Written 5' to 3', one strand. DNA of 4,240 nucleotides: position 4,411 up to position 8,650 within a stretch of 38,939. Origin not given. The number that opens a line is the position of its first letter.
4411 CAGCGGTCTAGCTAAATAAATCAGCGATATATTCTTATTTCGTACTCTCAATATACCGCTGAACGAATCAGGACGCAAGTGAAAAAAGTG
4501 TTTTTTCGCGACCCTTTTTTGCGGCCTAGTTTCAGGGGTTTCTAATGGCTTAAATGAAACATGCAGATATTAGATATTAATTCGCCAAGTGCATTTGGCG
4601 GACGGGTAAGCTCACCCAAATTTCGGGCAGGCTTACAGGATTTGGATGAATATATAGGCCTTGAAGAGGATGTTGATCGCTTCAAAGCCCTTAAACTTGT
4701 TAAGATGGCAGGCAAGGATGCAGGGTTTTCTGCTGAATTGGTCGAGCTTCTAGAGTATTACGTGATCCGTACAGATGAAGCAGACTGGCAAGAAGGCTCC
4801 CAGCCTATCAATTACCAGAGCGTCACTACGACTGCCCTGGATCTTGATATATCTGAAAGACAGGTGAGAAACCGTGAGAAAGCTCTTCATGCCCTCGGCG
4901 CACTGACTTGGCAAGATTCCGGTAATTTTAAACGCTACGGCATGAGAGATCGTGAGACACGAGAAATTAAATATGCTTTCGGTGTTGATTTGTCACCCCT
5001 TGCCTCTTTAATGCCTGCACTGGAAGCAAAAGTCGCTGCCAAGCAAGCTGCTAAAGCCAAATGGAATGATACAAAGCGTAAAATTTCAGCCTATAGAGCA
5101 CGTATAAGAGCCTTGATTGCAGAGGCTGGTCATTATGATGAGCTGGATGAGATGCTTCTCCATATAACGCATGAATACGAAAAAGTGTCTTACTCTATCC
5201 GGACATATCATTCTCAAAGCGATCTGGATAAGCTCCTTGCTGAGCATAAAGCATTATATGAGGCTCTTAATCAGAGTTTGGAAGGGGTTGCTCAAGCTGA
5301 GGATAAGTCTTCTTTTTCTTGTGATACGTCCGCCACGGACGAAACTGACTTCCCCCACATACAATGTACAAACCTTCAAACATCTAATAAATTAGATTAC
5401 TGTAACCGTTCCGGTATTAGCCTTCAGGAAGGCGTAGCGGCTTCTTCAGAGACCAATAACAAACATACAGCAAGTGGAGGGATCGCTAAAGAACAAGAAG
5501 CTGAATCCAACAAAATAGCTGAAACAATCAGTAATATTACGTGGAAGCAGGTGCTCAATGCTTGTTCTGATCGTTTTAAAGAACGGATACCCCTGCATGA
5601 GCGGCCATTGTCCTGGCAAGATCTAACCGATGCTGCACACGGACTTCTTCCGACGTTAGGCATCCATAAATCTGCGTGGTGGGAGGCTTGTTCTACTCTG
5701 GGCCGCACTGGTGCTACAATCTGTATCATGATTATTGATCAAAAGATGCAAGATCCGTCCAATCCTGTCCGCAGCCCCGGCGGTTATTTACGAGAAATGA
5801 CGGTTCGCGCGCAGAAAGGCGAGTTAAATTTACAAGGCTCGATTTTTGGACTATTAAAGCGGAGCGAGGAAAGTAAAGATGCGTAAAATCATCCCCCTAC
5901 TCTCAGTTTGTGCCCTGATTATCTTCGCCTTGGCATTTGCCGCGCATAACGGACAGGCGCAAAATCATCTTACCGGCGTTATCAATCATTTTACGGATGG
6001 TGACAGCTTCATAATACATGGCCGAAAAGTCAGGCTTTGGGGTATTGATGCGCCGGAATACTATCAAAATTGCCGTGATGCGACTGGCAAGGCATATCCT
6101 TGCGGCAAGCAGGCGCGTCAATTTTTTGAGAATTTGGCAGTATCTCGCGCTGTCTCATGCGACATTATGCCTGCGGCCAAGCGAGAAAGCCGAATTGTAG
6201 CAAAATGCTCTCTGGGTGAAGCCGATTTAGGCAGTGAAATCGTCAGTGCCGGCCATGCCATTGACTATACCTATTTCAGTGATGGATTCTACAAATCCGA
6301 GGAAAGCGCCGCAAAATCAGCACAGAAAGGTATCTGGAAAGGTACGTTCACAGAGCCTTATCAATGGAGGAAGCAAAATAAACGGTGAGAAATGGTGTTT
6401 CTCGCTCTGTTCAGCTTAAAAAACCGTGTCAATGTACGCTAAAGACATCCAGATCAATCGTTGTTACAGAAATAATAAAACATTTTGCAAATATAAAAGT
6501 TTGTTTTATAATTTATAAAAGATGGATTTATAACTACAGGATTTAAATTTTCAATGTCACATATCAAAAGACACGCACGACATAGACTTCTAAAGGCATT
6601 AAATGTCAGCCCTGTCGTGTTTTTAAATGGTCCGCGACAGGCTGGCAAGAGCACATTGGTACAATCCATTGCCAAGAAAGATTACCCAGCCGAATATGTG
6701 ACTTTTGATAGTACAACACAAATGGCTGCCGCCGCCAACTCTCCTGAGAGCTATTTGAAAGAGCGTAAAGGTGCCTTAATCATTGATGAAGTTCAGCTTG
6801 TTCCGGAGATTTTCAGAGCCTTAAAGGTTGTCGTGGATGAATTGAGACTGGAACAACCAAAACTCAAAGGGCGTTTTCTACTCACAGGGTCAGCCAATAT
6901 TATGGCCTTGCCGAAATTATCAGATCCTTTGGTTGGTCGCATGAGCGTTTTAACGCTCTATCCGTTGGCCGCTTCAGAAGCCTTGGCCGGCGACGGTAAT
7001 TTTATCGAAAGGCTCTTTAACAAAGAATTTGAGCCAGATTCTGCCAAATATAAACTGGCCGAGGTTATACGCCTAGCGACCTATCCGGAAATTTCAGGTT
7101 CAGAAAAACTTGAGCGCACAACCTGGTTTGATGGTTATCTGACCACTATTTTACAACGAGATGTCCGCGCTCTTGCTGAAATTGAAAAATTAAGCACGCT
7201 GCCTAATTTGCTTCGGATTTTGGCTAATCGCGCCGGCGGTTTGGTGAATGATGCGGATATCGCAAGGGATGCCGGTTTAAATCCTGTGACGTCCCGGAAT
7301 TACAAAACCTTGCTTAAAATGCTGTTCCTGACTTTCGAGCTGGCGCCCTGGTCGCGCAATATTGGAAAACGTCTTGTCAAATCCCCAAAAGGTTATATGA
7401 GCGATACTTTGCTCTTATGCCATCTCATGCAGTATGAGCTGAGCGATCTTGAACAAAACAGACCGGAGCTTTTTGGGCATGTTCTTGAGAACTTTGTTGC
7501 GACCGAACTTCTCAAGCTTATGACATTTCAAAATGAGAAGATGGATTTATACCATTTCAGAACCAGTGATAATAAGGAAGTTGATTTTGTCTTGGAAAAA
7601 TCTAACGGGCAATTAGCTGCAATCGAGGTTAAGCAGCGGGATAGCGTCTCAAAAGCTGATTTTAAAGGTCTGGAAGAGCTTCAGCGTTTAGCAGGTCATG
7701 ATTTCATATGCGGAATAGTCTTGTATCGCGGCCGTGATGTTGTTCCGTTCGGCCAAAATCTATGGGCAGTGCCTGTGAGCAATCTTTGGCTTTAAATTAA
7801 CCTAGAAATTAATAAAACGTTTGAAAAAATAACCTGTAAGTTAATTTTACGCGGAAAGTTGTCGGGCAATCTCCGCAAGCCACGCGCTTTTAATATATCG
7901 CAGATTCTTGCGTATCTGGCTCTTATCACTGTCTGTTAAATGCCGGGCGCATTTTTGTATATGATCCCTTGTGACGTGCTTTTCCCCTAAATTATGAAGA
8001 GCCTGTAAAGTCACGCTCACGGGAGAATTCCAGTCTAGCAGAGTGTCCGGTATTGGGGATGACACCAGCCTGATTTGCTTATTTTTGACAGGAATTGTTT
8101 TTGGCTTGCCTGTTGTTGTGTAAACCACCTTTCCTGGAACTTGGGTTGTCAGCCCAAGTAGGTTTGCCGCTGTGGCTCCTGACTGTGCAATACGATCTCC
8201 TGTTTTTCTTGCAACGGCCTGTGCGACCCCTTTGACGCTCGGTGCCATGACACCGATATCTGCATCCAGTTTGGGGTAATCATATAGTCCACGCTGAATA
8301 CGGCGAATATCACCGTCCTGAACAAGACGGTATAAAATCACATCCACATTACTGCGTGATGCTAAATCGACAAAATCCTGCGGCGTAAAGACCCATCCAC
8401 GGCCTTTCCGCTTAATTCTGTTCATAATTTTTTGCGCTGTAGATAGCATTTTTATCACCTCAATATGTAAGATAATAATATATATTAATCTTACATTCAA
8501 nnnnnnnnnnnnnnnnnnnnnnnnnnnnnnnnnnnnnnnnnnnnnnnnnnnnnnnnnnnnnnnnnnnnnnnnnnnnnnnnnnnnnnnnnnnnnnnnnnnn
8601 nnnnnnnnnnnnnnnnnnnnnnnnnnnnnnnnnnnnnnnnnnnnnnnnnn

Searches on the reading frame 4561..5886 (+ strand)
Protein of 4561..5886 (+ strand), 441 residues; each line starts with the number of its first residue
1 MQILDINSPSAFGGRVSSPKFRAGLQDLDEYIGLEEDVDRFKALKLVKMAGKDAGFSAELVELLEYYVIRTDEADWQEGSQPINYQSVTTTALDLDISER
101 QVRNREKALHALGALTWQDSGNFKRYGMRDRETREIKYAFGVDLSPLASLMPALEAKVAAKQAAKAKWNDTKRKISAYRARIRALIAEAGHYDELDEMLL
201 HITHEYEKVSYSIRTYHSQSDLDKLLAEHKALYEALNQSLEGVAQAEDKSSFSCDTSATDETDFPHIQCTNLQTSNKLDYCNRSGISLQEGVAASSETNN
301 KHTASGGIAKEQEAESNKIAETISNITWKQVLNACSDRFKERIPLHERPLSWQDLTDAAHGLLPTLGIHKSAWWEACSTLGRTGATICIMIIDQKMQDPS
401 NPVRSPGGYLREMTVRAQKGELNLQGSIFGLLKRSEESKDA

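Call 10: search_protein_families(library=pfam, proteins=[window:4561-5886:+], max_evalue=0.01)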
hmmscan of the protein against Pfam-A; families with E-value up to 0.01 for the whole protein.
window:4561-5886:+ (441 aa): 3 families
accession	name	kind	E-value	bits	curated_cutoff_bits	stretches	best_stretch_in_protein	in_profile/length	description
PF03428.19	RP-C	-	1.1e-26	94.2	24.4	1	28-188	14-173/175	Replication protein C N-terminal domain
PF11800.13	RP-C_C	-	1.8e-22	79.9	32.6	1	330-433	4-101/102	Replication protein C C-terminal region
PF07729.17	FCD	-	5.5e-05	24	24.3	1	156-238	31-109/125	FCD domain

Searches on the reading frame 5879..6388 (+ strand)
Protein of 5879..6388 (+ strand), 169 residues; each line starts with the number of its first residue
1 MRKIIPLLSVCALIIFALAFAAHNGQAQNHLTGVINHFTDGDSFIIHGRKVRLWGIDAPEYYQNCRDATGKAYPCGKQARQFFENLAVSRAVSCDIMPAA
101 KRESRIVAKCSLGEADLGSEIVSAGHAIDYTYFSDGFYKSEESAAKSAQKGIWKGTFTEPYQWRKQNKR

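Call 10: search_protein_families(library=pfam, proteins=[window:5879-6388:+], max_evalue=0.01)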
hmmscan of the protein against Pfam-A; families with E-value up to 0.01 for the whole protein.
window:5879-6388:+ (169 aa): 1 family
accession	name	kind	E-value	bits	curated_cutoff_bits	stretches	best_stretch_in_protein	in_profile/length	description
PF00565.23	SNase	-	1.1e-10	42.3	21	1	50-154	1-106/107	Staphylococcal nuclease homologue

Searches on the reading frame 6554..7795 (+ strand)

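Call 10: search_protein_families(library=pfam, proteins=[window:6554-7795:+], max_evalue=0.01)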
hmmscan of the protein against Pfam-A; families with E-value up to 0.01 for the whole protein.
window:6554-7795:+ (413 aa): 2 families
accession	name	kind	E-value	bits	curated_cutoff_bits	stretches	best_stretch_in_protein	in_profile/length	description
PF13635.12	DUF4143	-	1.5e-43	148.7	28.1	1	201-361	1-159/160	Domain of unknown function (DUF4143)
PF13173.12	AAA_14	-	4.1e-25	88.7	27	1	20-143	3-128/129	AAA domain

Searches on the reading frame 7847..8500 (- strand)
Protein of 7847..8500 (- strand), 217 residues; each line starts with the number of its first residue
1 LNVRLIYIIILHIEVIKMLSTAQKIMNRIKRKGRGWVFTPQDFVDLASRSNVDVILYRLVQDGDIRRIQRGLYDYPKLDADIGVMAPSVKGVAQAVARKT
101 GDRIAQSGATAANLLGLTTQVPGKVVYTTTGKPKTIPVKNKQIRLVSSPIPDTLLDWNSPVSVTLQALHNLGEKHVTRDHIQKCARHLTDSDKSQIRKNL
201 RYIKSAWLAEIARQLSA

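Call 10: search_protein_families(library=pfam, proteins=[window:7847-8500:-], max_evalue=0.01)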
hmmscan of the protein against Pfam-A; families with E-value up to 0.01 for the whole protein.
window:7847-8500:- (217 aa): 2 families
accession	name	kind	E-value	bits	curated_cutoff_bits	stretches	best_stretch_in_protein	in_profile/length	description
PF19570.5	DUF6088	-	1.8e-33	116.2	25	1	24-194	1-170/172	Family of unknown function (DUF6088)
PF13338.12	AbiEi_4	-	2.1e-05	25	25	1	37-73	13-46/49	Transcriptional regulator, AbiEi antitoxin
